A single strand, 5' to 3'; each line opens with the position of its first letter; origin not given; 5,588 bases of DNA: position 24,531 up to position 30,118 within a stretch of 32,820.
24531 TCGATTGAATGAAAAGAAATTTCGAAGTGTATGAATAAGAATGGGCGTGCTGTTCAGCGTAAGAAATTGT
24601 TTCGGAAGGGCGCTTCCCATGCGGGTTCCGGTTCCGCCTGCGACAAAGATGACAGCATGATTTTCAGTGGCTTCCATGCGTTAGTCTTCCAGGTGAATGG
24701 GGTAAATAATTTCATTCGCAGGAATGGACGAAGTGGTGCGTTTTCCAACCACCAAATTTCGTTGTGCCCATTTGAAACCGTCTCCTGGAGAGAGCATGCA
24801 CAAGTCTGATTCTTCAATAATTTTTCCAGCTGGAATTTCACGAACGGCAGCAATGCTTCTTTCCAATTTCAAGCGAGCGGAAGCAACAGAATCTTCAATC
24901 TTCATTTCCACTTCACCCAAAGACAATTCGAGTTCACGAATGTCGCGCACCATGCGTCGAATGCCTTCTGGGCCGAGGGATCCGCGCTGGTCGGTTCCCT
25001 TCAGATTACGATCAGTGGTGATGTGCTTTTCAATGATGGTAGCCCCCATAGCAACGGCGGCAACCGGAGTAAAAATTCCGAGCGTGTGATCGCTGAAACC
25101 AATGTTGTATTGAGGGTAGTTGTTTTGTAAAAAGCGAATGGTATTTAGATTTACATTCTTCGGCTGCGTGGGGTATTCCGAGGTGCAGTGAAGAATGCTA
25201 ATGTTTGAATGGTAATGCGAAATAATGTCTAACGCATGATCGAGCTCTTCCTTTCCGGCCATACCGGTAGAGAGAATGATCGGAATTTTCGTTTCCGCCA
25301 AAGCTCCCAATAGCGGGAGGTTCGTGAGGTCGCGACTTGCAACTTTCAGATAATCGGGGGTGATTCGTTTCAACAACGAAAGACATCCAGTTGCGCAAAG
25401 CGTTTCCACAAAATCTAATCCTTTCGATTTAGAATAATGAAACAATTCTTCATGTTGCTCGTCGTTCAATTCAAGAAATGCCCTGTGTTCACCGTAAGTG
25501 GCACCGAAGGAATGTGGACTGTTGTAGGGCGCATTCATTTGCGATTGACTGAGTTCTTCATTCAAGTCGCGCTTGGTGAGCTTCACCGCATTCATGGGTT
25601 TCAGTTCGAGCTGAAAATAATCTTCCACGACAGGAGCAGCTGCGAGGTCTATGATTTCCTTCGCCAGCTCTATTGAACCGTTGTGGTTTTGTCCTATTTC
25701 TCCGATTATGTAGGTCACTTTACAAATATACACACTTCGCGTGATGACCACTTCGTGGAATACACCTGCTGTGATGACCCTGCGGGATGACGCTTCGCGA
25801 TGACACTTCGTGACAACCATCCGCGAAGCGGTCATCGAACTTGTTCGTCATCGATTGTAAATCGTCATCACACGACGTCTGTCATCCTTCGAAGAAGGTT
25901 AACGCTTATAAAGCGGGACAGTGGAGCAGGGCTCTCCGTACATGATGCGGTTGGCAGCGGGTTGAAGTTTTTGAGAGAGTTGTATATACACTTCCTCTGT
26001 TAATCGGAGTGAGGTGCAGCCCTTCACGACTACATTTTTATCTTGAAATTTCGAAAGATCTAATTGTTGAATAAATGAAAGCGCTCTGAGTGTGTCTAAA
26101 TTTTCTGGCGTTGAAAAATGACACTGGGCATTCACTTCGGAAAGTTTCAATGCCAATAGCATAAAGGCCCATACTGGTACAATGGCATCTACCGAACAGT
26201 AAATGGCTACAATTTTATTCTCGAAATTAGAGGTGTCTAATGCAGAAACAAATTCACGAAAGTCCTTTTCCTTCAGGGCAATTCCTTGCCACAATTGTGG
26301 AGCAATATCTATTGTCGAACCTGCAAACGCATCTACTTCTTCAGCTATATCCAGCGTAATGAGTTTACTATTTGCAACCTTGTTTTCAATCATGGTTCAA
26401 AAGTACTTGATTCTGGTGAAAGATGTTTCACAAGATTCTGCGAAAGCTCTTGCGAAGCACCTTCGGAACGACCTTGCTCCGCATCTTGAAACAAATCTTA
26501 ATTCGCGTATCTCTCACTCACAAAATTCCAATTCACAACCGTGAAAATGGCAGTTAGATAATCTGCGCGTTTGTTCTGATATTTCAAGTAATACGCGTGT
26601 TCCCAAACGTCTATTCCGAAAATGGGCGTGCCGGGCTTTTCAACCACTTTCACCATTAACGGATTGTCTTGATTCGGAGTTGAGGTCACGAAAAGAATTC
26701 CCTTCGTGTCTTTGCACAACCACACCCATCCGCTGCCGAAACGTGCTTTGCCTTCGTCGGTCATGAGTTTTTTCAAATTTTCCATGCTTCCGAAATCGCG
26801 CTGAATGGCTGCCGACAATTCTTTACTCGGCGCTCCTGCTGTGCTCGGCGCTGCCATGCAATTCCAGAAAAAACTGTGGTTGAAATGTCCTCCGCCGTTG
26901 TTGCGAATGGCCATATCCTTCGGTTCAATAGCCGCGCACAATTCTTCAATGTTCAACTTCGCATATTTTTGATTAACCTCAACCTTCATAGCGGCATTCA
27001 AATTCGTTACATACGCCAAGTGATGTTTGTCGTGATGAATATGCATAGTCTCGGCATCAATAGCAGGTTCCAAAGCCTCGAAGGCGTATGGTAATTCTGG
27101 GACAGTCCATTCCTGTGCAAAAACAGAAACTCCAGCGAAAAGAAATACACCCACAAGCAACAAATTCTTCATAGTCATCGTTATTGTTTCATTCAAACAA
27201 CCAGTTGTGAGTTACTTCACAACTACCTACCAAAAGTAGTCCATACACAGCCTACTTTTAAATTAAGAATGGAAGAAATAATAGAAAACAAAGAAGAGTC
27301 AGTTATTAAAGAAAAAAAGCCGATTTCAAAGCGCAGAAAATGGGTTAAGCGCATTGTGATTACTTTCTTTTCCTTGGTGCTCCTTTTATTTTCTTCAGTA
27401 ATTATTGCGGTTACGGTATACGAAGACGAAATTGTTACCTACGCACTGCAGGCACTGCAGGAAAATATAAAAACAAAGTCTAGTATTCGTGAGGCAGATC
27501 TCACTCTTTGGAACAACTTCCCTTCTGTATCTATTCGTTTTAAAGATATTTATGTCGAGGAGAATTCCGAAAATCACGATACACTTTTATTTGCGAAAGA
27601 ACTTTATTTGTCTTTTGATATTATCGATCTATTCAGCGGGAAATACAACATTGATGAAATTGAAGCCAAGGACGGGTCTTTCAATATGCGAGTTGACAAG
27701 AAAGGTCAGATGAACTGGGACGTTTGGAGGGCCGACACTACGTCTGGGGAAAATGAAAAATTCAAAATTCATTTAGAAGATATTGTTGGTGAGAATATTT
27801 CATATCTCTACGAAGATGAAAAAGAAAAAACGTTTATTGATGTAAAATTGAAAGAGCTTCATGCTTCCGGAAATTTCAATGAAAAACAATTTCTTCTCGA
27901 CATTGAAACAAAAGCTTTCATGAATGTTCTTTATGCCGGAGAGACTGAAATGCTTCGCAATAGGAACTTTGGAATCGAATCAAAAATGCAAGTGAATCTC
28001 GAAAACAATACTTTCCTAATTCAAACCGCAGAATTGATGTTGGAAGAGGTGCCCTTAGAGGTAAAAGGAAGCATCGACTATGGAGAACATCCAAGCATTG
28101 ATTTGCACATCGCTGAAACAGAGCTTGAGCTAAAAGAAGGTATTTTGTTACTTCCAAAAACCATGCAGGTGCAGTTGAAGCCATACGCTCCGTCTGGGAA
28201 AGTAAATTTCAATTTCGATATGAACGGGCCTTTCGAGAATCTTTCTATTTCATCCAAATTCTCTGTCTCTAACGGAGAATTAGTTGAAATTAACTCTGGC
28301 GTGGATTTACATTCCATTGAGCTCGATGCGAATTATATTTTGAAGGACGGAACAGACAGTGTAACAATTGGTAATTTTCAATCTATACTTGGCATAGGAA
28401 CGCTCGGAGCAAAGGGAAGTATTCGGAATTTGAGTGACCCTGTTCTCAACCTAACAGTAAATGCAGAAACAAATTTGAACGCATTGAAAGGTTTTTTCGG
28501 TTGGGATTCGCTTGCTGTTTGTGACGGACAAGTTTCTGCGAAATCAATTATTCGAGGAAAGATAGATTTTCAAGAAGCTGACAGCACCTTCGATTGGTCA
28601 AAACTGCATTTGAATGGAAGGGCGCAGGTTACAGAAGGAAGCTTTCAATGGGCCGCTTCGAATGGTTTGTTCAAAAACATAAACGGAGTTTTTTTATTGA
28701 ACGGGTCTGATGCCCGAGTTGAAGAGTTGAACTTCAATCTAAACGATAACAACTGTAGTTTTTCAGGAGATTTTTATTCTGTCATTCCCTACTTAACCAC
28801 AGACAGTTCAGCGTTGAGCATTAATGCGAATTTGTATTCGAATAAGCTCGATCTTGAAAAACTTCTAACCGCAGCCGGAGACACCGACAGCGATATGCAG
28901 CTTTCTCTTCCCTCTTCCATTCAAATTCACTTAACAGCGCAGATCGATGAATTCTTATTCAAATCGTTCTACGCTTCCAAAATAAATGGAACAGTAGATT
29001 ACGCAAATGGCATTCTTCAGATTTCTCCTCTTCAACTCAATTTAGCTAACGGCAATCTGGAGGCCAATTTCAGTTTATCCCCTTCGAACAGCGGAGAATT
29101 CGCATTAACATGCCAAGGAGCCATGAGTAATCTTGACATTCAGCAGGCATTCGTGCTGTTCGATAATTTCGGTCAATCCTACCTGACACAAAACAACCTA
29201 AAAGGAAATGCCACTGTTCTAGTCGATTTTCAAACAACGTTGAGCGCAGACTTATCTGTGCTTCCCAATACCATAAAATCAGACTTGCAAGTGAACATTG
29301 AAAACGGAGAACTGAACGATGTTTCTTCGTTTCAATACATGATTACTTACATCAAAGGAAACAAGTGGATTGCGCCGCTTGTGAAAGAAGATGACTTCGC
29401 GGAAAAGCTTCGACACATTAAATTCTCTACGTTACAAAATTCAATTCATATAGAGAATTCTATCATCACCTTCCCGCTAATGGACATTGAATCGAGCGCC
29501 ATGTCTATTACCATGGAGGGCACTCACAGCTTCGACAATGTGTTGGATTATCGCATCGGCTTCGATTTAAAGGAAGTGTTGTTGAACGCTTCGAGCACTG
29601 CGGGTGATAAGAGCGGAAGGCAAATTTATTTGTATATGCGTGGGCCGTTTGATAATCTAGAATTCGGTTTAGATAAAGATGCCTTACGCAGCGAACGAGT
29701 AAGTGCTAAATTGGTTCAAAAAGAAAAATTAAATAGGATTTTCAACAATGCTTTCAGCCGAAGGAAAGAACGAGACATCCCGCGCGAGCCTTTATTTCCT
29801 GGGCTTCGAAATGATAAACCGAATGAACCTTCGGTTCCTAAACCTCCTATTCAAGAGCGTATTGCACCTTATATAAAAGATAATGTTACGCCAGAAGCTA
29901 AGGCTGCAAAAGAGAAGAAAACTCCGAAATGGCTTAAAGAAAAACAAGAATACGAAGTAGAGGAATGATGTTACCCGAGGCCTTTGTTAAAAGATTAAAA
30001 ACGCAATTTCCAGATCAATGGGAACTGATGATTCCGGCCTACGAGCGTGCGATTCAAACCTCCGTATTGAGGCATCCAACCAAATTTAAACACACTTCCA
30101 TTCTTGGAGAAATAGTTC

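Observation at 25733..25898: Second copy of the mini-hairpin array, 23 kb away, inside a co-directional gene block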

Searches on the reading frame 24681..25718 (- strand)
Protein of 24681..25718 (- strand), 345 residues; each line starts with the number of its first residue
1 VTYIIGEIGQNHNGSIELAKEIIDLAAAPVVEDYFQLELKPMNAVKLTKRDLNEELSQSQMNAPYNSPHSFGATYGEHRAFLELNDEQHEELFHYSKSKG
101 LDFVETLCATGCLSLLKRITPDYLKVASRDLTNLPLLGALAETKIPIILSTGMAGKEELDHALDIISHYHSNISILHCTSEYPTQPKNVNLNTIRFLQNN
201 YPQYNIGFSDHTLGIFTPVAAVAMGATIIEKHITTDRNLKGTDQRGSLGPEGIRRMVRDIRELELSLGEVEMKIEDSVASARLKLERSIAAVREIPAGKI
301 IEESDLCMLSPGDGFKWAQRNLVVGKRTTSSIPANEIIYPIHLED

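Call 14: search_protein_families(library=pfam, proteins=[window:24681-25718:-])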
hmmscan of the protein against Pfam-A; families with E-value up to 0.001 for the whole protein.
window:24681-25718:- (345 aa): 2 families
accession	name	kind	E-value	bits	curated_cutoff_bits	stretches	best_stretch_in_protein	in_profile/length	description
PF03102.20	NeuB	-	2.4e-66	224.1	22.1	1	43-270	11-239/241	NeuB family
PF08666.17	SAF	-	1.3e-06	29.3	21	1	287-342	2-61/63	SAF domain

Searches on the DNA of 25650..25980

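Call 9: search_rna_families(source=window, start=25650, end=25980, threshold=evalue, max_evalue=10)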
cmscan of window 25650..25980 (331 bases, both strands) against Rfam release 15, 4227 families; matches with E-value up to 10: 3.
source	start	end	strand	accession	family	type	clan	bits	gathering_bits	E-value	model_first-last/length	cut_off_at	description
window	25741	25837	-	RF04081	mir-1992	Gene; miRNA;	-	19.3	70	0.064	1-75/75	no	mir-1992 microRNA precursor family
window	25846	25877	-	RF01189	sn1502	Gene; snRNA; snoRNA; CD-box;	-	14.8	60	3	1-87/87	no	Small nucleolar RNA sn1502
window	25766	25785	+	RF00325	SNORD53_SNORD92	Gene; snRNA; snoRNA; CD-box;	CL00063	13.3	46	8.1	1-78/78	no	Small nucleolar RNA SNORD53/SNORD92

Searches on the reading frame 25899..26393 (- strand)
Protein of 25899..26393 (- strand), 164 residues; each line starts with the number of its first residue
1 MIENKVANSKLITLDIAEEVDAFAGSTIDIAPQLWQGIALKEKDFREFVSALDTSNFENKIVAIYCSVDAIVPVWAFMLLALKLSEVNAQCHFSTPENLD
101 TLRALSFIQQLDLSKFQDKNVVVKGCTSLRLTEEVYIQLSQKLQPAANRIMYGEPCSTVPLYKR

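Call 14: search_protein_families(library=pfam, proteins=[window:25899-26393:-])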
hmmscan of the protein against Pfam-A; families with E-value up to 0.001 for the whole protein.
window:25899-26393:- (164 aa): 1 family
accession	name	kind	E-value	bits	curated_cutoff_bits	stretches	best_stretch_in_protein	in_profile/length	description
PF10652.14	DUF2480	-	1.1e-57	194.9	25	1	2-164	3-165/165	Protein of unknown function (DUF2480)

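Call 46: find_homologous_proteins(query=window:25899-26393:-, max_evalue=1e-20)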
Query window:25899-26393:- (164 aa): 7977 proteins with E <= 1e-20 among 8000 candidates; the best 120 are listed.
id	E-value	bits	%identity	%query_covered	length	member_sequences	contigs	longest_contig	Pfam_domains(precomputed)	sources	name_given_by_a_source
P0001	9.5e-96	336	93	100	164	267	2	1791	PF10652.15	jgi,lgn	-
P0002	1.5e-93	329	91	100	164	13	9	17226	PF10652.15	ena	-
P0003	4.5e-87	308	86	100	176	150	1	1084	PF10652.15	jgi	-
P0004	1.0e-65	239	73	96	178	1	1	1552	PF10652.15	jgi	jgi:hypothetical protein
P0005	7.5e-55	203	60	100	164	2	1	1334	PF10652.15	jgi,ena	jgi:hypothetical protein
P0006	7.5e-55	203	60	100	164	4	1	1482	PF10652.15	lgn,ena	-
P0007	1.3e-51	193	59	100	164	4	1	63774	PF10652.15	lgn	-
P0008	1.2e-47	180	54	100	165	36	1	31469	PF10652.15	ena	-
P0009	2.2e-45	173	50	99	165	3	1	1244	PF10652.15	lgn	-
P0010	6.7e-44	168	46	100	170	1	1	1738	PF10652.15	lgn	-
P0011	1.9e-43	166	48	99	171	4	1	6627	PF10652.15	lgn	-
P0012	4.7e-43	165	48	100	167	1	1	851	PF10652.15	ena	-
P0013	1.7e-42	163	47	99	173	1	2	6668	PF10652.15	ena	-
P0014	3.0e-42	162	47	100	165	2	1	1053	PF10652.15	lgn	-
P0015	3.1e-42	162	49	99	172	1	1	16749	PF10652.15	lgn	-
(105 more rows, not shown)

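Call 47: find_encoding_contigs(protein=P0007, flank=10000, max_places=2)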
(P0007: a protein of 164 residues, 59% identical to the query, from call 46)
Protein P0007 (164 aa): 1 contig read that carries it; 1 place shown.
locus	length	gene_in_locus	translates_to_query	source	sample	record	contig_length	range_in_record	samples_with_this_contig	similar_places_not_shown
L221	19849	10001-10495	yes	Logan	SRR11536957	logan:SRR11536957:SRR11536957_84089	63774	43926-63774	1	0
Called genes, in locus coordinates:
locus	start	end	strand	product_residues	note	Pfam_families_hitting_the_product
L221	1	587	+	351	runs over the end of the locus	PF03102:NeuB, PF08666:SAF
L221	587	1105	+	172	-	PF00702:Hydrolase (weak), PF08282:Hydrolase_3 (weak)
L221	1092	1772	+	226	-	PF01128:IspD, PF12804:NTP_transf_3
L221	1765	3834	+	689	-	PF02897:Peptidase_S9_N, PF00326:Peptidase_S9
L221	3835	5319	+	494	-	PF02518:HATPase_c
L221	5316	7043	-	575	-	PF02878:PGM_PMM_I, PF02879:PGM_PMM_II, PF02880:PGM_PMM_III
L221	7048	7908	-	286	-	PF01370:Epimerase, PF04321:RmlD_sub_bind, PF16363:GDP_Man_Dehyd, PF07993:NAD_binding_4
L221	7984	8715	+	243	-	-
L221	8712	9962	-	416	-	PF12704:MacB_PCD, PF02687:FtsX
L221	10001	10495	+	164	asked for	PF10652:DUF2480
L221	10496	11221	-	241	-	PF00081:Sod_Fe_N, PF02777:Sod_Fe_C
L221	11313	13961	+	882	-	PF05359:DUF748 (weak), PF13116:YhdP (faint)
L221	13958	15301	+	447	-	PF17125:Methyltr_RsmF_N, PF01189:Methyltr_RsmB-F, PF13847:Methyltransf_31 (weak), PF13636:Methyltranf_PUA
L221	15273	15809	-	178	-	PF02674:Colicin_V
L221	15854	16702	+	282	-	PF00398:RrnaAD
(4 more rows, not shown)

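Call 48: find_encoding_contigs(protein=P0008, flank=10000, max_places=2)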
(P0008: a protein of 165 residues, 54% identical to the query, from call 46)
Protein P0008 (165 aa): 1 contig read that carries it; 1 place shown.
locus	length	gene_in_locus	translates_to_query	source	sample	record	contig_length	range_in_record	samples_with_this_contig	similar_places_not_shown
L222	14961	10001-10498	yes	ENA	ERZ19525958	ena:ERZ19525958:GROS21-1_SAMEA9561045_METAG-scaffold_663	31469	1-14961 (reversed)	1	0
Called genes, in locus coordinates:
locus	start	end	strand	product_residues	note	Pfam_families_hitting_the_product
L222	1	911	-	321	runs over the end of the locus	PF01075:Glyco_transf_9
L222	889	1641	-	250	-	PF00535:Glycos_transf_2, PF13641:Glyco_tranf_2_3 (weak)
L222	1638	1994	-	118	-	PF05154:TM2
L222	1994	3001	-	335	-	PF00316:FBPase, PF18913:FBPase_C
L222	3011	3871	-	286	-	PF00398:RrnaAD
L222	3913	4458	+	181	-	PF02674:Colicin_V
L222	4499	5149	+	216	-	PF01427:Peptidase_M15, PF02557:VanY (weak)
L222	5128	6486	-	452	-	PF17125:Methyltr_RsmF_N, PF01189:Methyltr_RsmB-F, PF13847:Methyltransf_31 (faint), PF13636:Methyltranf_PUA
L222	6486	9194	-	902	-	-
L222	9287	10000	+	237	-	PF00081:Sod_Fe_N, PF02777:Sod_Fe_C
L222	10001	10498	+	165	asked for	PF10652:DUF2480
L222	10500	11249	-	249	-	-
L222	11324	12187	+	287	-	PF04321:RmlD_sub_bind, PF01370:Epimerase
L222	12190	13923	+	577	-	PF02878:PGM_PMM_I, PF02879:PGM_PMM_II, PF02880:PGM_PMM_III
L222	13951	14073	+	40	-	-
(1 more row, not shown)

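Call 50: find_encoding_contigs(protein=P0004, flank=3000, max_places=2)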
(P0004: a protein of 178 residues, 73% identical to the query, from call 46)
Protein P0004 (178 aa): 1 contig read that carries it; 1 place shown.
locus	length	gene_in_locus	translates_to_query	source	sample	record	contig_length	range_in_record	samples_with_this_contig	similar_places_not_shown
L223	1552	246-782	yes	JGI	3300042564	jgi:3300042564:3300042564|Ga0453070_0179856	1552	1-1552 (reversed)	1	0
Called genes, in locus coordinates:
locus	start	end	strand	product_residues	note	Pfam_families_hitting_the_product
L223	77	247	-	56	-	-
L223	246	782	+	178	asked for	PF10652:DUF2480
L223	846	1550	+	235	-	?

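Call 51: find_encoding_contigs(protein=P0006, flank=3000, max_places=2)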
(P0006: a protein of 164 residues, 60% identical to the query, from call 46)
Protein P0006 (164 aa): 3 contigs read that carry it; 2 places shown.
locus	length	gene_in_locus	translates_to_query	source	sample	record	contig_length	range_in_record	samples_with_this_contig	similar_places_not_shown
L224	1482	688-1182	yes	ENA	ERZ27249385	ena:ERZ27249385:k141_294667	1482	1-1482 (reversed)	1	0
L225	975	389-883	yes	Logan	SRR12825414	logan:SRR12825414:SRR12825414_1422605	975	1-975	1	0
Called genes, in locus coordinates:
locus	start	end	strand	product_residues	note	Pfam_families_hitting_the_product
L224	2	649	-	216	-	?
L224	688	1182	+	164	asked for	PF10652:DUF2480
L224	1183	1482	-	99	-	?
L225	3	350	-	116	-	?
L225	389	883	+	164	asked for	PF10652:DUF2480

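Call 52: find_encoding_contigs(protein=window:25899-26393:-, flank=10000, max_places=4)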
Protein window:25899-26393:- (164 aa): 5 contigs read that carry it; 4 places shown.
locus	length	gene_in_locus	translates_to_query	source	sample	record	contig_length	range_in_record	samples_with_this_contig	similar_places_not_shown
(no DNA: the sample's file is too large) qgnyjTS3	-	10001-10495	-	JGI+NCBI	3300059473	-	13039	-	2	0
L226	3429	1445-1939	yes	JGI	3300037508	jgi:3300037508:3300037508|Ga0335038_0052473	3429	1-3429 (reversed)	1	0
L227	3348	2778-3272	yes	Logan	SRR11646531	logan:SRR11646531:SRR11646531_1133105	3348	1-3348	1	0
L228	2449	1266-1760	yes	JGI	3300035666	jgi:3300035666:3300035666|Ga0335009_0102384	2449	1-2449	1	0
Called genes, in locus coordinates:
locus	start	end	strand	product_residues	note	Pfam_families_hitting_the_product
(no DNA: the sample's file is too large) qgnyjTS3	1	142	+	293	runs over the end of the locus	PF01832:Glucosaminidase, PF01476:LysM (weak)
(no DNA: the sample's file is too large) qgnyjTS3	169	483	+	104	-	PF22600:MTPAP-like_central (weak), PF01909:NTP_transf_2, PF18765:Polbeta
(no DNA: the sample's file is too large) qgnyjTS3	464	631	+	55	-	-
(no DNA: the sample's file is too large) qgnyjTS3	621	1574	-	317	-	PF01075:Glyco_transf_9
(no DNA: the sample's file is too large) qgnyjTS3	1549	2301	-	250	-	PF00535:Glycos_transf_2, PF13641:Glyco_tranf_2_3 (weak)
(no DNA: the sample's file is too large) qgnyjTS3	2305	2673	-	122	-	PF05154:TM2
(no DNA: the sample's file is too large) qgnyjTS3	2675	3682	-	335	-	PF00316:FBPase, PF18913:FBPase_C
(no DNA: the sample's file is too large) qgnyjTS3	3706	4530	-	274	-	PF00398:RrnaAD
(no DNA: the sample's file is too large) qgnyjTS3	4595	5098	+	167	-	PF02674:Colicin_V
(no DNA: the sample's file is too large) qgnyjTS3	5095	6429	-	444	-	PF17125:Methyltr_RsmF_N, PF01189:Methyltr_RsmB-F, PF13847:Methyltransf_31 (weak), PF13636:Methyltranf_PUA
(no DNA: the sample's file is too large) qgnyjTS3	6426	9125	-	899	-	PF05359:DUF748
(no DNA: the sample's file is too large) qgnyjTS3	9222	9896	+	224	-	PF00081:Sod_Fe_N, PF02777:Sod_Fe_C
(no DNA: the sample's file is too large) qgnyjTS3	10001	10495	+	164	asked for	PF10652:DUF2480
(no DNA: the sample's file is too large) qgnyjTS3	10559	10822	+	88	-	?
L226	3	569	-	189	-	?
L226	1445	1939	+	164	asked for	PF10652:DUF2480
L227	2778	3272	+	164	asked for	PF10652:DUF2480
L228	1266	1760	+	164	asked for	PF10652:DUF2480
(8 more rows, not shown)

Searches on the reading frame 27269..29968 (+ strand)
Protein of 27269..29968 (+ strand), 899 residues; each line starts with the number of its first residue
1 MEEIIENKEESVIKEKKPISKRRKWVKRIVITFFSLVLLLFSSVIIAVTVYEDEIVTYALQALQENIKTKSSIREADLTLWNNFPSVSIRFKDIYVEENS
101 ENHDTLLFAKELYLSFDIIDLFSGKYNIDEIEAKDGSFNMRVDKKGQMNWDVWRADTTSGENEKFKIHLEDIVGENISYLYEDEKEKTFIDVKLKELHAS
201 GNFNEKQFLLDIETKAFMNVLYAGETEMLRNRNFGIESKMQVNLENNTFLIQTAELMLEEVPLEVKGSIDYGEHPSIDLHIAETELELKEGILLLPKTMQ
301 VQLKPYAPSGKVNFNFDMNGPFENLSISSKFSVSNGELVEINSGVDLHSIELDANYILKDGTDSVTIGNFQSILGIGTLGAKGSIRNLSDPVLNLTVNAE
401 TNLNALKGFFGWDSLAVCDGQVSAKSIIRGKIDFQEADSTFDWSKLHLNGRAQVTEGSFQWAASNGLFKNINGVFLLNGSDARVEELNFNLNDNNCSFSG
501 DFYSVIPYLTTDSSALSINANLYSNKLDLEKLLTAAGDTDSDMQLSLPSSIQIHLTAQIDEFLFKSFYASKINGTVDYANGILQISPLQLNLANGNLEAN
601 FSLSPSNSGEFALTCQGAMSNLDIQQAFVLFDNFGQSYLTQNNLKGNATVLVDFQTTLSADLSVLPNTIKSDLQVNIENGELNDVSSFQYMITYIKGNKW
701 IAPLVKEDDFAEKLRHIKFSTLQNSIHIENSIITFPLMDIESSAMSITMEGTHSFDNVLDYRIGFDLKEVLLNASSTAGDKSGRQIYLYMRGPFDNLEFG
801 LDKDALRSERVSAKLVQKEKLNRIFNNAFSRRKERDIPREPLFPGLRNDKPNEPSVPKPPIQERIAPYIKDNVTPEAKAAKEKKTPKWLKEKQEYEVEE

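Call 14: search_protein_families(library=pfam, proteins=[window:27269-29968:+])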
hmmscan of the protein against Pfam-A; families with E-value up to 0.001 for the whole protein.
window:27269-29968:+ (899 aa): 2 families
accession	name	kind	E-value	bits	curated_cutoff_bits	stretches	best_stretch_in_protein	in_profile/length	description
PF05170.20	AsmA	-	8e-10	38.6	29.8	1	27-152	6-129/607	AsmA family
PF05359.17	DUF748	-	1.9e-09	36.6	50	1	18-335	6-274/1037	Domain of Unknown Function (DUF748)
